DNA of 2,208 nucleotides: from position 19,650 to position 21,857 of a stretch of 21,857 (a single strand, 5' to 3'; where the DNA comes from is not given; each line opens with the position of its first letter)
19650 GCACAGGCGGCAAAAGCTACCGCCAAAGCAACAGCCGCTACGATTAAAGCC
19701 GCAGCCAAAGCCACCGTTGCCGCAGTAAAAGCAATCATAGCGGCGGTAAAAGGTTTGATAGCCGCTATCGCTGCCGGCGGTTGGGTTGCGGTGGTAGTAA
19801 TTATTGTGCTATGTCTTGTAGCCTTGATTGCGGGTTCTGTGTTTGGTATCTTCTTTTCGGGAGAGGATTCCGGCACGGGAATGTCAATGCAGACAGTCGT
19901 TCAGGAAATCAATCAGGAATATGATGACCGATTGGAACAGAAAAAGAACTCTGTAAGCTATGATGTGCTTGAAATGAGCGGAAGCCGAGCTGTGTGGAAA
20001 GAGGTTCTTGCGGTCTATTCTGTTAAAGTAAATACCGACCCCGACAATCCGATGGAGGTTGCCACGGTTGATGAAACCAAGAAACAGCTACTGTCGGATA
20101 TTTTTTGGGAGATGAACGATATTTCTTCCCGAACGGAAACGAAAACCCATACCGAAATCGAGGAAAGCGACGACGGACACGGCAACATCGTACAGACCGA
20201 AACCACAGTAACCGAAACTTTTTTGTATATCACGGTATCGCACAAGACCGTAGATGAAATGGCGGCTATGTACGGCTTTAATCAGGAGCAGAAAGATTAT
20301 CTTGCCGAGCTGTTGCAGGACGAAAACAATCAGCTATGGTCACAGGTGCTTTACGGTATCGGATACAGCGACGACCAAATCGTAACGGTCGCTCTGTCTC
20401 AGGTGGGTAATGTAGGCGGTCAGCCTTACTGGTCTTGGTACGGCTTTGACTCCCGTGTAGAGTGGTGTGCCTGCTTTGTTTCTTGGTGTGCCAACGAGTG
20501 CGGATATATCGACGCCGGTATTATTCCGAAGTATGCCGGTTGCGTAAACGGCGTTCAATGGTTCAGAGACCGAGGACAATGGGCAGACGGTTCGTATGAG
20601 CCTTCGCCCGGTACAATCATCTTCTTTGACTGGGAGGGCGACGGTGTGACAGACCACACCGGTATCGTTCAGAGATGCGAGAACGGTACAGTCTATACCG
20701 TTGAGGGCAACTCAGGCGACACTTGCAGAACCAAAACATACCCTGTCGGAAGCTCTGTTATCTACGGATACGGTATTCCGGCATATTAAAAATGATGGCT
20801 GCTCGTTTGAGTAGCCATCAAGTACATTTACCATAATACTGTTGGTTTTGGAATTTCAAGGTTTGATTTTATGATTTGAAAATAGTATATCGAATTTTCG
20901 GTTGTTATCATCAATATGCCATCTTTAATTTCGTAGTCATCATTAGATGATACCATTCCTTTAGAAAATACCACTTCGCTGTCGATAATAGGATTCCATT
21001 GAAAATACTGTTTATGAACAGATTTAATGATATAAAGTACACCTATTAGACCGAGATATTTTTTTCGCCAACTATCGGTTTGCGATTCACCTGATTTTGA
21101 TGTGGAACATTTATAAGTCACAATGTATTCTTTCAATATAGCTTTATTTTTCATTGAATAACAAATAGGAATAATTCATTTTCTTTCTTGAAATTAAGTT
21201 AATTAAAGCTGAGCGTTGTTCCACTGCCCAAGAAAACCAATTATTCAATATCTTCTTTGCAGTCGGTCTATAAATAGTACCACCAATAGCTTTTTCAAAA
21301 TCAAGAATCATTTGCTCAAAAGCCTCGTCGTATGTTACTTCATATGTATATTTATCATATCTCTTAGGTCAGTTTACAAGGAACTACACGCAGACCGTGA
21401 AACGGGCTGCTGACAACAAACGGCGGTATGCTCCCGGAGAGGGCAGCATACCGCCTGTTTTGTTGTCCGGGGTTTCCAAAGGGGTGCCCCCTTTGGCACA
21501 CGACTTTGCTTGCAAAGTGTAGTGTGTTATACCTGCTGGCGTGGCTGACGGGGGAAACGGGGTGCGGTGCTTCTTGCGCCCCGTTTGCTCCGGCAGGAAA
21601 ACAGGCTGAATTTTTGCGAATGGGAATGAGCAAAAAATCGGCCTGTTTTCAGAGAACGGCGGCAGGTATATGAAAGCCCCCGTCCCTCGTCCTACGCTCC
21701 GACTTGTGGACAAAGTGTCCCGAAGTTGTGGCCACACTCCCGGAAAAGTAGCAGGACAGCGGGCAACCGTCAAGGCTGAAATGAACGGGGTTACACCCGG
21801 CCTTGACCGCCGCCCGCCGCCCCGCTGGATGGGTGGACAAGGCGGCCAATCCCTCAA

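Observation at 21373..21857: At least 485 nt of GC-rich, non-coding, hairpin-dense sequence of unknown class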

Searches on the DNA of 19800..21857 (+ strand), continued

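Call 90: search_with_rna_model(model_id=R1, source=L132, filters=off, max_evalue=10)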
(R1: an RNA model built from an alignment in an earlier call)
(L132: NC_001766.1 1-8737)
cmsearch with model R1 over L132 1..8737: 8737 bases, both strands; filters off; matches with E-value up to 10: 37.
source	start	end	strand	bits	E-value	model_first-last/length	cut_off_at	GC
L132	1781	1802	+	10.8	0.045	1-150/150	no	0.36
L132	82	164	+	9.1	0.15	1-150/150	no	0.33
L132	8611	8640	-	8.3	0.24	1-150/150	no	0.57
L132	1118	1238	+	8.1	0.28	1-150/150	no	0.34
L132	1977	2112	+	7.9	0.33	1-150/150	no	0.32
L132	1180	1221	-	7.7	0.37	1-150/150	no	0.33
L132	6426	6451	-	7.5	0.42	1-150/150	no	0.38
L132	7745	7765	+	6.9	0.64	1-150/150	no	0.38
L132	2799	2841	+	6.3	0.95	79-121/150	no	0.51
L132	8618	8686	+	6.3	0.95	20-126/150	no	0.45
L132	6965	7037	+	6.1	1.1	12-137/150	no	0.3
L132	2213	2255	-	6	1.2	1-150/150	no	0.47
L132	83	159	-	5.8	1.4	1-150/150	no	0.32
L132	4440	4557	+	5.4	1.8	1-150/150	no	0.34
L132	8181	8241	+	5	2.3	1-150/150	no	0.36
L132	2021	2078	-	4.9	2.5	20-73/150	no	0.26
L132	7664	7720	+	4.8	2.7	1-150/150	no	0.28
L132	1337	1370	-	4.8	2.8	1-150/150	no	0.29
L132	2335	2449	-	4.7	2.8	1-150/150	no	0.4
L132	7716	7772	-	4.6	3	1-150/150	no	0.28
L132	4080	4093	-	4.6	3.2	1-150/150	no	0.29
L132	2215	2257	+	4.5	3.2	1-150/150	no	0.51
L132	2663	2709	+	4.2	4.1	1-150/150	no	0.4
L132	5757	5767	+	4.1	4.4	1-150/150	no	0.18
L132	4654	4707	+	3.9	4.9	1-150/150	no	0.28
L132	1513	1554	+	3.8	5.3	26-67/150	no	0.36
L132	168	210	-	3.6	6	1-150/150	no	0.28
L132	4061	4087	+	3.5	6.6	1-150/150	no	0.41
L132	8664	8701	-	3.5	6.8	29-66/150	no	0.39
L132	7510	7542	+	3.4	7.1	1-150/150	no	0.33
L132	4961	5012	+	3.4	7.3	1-150/150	no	0.31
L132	693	742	-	3.2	8.3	1-150/150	no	0.3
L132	4568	4601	-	3.1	8.5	1-150/150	no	0.15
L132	5467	5499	+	3.1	8.8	1-150/150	no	0.3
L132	7205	7254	+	3.1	8.9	1-150/150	no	0.4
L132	8402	8427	-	3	9.2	1-150/150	no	0.38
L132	355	392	-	2.9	10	1-150/150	no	0.47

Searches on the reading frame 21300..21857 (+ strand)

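Call 44: search_protein_families(library=pfam, proteins=[L002:2136-3833:+, L002:3652-4929:+, L002:5086-5529:+, L002:7604-8134:-, L002:8156-9001:-, L002:9238-9951:-, L002:9403-9816:+, L002:9928-10323:+, L002:10507-11451:+, L002:11710-12414:-], max_evalue=0.001)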
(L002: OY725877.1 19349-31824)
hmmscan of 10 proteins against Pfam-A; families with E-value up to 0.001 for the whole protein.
L002:2136-3833:+ (565 aa): 0 families

L002:3652-4929:+ (425 aa): 0 families

L002:5086-5529:+ (147 aa): 0 families

L002:7604-8134:- (176 aa): 0 families

L002:8156-9001:- (281 aa): 4 families
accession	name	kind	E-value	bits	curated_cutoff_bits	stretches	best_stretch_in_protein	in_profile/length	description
PF01381.28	HTH_3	-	7.8e-09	35.9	23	1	24-79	1-55/55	Helix-turn-helix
PF12844.13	HTH_19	-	2.5e-08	34.1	30.2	1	22-80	2-59/64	Helix-turn-helix domain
PF13560.12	HTH_31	-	9.2e-07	29.5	27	1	23-75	5-57/64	Helix-turn-helix domain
PF13413.12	HTH_25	-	1.8e-05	24.9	24.6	1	23-64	1-42/62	Helix-turn-helix domain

L002:9238-9951:- (237 aa): 0 families

L002:9403-9816:+ (137 aa): 1 family
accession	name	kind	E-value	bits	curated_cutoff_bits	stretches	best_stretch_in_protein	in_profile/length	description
PF14194.11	Cys_rich_VLP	-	1.6e-27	95.8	27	1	24-79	1-57/57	Cysteine-rich VLP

L002:9928-10323:+ (131 aa): 1 family
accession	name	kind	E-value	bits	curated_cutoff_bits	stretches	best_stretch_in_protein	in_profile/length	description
PF06970.17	RepA_N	-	3.3e-29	101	30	1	15-89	2-76/76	Replication initiator protein A (RepA) N-terminus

L002:10507-11451:+ (314 aa): 1 family
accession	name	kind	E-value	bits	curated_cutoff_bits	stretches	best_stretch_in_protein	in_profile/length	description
PF01076.25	Mob_Pre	-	1.2e-50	172.5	25.5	1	1-194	1-195/196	Plasmid recombination enzyme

L002:11710-12414:- (234 aa): 0 families
